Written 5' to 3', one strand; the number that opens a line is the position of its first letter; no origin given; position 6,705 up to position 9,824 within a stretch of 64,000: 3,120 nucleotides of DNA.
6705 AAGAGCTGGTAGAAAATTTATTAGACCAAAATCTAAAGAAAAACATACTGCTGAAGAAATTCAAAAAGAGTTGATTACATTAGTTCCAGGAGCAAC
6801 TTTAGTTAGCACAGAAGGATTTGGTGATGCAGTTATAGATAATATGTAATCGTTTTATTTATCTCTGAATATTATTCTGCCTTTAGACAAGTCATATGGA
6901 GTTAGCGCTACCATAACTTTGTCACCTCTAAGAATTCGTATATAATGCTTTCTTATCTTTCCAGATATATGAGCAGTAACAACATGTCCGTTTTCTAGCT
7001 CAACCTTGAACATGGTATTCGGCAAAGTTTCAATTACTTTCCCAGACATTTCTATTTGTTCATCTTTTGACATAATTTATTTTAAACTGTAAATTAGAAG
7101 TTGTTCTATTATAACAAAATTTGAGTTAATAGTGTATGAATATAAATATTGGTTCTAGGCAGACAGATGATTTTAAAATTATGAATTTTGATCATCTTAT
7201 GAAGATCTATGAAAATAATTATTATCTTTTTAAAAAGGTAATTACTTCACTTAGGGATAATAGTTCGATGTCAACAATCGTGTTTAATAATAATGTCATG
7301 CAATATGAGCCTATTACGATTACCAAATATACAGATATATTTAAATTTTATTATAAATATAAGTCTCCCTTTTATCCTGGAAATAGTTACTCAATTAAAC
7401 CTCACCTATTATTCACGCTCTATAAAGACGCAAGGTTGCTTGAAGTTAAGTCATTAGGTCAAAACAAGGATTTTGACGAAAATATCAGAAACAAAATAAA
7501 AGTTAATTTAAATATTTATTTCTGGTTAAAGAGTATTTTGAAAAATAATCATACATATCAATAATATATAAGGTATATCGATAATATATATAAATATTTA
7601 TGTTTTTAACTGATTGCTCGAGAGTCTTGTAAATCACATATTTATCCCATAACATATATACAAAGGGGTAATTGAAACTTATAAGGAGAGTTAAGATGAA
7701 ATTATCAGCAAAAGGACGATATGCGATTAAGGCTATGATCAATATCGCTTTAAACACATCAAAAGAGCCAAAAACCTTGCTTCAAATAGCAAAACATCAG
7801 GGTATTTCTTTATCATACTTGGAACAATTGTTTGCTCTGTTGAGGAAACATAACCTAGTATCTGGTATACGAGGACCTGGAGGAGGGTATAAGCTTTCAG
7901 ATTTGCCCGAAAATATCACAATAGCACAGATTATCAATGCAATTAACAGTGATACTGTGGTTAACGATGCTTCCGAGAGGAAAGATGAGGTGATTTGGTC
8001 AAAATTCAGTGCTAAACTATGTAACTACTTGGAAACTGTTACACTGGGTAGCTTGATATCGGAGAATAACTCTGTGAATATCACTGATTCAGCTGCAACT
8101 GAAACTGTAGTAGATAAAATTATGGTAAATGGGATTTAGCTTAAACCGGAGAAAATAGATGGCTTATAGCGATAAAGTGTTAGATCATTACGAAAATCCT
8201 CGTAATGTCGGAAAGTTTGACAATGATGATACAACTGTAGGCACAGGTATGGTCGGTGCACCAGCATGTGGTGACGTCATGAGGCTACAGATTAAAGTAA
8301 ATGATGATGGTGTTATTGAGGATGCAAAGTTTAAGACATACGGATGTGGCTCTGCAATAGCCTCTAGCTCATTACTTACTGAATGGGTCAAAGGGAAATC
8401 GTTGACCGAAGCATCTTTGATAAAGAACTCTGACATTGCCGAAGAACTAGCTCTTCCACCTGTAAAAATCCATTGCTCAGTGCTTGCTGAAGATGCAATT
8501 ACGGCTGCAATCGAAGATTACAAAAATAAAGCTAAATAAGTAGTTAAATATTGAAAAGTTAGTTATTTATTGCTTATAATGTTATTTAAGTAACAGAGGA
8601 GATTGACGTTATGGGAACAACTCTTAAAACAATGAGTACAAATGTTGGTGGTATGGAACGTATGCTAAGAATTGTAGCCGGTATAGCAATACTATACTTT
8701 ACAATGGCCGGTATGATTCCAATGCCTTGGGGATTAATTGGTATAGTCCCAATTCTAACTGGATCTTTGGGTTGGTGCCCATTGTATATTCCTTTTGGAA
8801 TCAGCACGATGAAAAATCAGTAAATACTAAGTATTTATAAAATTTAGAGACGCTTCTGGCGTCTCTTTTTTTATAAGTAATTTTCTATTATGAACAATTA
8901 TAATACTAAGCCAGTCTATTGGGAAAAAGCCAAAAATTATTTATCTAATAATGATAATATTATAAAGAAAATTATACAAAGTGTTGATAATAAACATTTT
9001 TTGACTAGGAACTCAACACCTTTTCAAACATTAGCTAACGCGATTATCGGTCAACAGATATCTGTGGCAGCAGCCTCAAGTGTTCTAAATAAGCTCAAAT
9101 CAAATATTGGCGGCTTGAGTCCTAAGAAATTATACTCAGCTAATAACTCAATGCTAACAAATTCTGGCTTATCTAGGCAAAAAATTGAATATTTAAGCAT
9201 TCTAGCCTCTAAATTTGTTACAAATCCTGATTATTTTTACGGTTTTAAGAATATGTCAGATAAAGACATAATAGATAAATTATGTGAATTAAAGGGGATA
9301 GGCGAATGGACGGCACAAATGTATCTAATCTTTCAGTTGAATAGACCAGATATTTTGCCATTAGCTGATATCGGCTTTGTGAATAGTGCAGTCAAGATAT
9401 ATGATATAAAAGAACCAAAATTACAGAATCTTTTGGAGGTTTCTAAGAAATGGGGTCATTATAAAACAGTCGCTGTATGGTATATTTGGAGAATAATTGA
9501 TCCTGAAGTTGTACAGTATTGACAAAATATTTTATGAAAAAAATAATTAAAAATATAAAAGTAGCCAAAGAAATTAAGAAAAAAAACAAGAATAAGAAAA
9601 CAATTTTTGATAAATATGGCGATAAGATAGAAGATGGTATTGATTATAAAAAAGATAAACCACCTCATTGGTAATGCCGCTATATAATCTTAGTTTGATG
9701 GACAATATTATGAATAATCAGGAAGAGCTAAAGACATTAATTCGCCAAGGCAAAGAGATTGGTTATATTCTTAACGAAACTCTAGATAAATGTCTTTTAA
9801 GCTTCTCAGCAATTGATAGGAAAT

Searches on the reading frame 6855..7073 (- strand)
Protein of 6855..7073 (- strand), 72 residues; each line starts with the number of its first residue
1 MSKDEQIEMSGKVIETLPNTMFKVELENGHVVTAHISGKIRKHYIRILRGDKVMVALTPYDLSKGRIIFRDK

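Call 100: list_cluster_members(proteins=[window:6855-7073:-, window:8159-8539:+, window:5530-6849:+, window:4213-5496:+, window:8890-9522:+, window:9710-9994:+, window:9534-9674:+])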
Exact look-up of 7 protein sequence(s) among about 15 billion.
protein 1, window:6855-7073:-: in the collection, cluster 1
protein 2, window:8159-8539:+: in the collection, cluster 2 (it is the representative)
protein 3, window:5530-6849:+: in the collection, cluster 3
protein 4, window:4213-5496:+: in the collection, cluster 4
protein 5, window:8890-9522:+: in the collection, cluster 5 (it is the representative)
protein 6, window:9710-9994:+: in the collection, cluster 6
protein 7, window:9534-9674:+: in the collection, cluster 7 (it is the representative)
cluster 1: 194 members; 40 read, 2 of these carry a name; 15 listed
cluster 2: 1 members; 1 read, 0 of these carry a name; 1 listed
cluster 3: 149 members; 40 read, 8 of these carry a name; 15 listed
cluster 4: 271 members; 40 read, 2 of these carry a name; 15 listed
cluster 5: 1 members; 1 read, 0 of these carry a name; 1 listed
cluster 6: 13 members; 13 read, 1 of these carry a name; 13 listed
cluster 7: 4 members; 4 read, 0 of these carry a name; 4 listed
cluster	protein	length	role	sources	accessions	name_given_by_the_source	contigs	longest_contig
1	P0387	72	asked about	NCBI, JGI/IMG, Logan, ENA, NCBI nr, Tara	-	-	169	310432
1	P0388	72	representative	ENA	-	-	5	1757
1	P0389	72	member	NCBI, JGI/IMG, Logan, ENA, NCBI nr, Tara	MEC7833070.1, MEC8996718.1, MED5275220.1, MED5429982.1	MAG: translation initiation factor IF-1 [Pseudomonadota bacterium] | translation initiation factor IF-1 [Pseudomonadota bacterium] | strand:- start:34333 stop:34551 length:219 start_codon:yes stop_codon:yes ...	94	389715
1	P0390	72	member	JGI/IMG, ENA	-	translation initiation factor IF-1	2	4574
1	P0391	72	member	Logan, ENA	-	-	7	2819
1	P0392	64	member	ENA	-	-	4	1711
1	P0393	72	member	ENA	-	-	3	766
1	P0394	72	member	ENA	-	-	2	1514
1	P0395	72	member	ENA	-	-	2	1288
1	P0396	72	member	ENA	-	-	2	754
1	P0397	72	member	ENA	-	-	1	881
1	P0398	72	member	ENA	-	-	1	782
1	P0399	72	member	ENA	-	-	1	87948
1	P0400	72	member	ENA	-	-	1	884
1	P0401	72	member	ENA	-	-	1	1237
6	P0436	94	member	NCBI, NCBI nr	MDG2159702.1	MAG: RNA polymerase sigma factor region1.1 domain-containing protein [Gammaproteobacteria ... | RNA polymerase sigma factor region1.1 domain-containing protein [Gammaproteobacteria ...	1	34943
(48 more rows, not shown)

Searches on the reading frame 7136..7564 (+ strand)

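Call 45: search_protein_families(library=pfam, proteins=[window:7136-7564:+], max_evalue=0.01)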
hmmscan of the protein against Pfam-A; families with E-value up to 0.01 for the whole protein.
window:7136-7564:+ (142 aa): 1 family
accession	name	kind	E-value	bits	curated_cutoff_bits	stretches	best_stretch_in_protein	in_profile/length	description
PF06853.17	DUF1249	-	0.0011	19.4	25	1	54-139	25-115/116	Protein of unknown function (DUF1249)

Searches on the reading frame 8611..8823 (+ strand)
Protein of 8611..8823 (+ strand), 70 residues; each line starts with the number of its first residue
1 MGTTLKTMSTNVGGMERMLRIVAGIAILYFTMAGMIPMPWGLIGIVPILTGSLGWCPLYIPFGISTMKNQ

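Call 45: search_protein_families(library=pfam, proteins=[window:8611-8823:+], max_evalue=0.01)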
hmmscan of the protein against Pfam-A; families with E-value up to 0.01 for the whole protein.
window:8611-8823:+ (70 aa): 1 family
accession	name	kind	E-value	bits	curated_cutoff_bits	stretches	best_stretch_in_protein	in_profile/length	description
PF11127.14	YgaP-like_TM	-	7.4e-21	74.5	25.3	1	8-69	1-65/66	Inner membrane protein YgaP-like, transmembrane domain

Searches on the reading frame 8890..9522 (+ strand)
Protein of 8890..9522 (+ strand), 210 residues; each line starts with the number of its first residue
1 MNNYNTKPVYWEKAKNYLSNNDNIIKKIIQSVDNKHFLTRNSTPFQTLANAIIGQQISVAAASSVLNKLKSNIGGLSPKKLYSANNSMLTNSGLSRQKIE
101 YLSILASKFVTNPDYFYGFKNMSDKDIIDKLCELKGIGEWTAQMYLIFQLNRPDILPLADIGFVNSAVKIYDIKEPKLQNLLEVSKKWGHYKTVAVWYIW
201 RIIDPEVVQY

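Call 45: search_protein_families(library=pfam, proteins=[window:8890-9522:+], max_evalue=0.01)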
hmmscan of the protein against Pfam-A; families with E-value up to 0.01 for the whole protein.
window:8890-9522:+ (210 aa): 1 family
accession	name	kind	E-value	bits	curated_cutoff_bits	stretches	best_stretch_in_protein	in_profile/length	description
PF00730.31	HhH-GPD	-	6.4e-12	46.2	26.2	1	51-178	3-95/108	HhH-GPD superfamily base excision DNA repair protein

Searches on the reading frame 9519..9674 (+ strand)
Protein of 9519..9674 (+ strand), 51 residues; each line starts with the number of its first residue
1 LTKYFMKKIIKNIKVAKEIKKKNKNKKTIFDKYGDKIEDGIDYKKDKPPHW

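Call 45: search_protein_families(library=pfam, proteins=[window:9519-9674:+], max_evalue=0.01)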
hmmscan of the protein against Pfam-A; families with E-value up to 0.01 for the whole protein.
window:9519-9674:+ (51 aa): 0 families
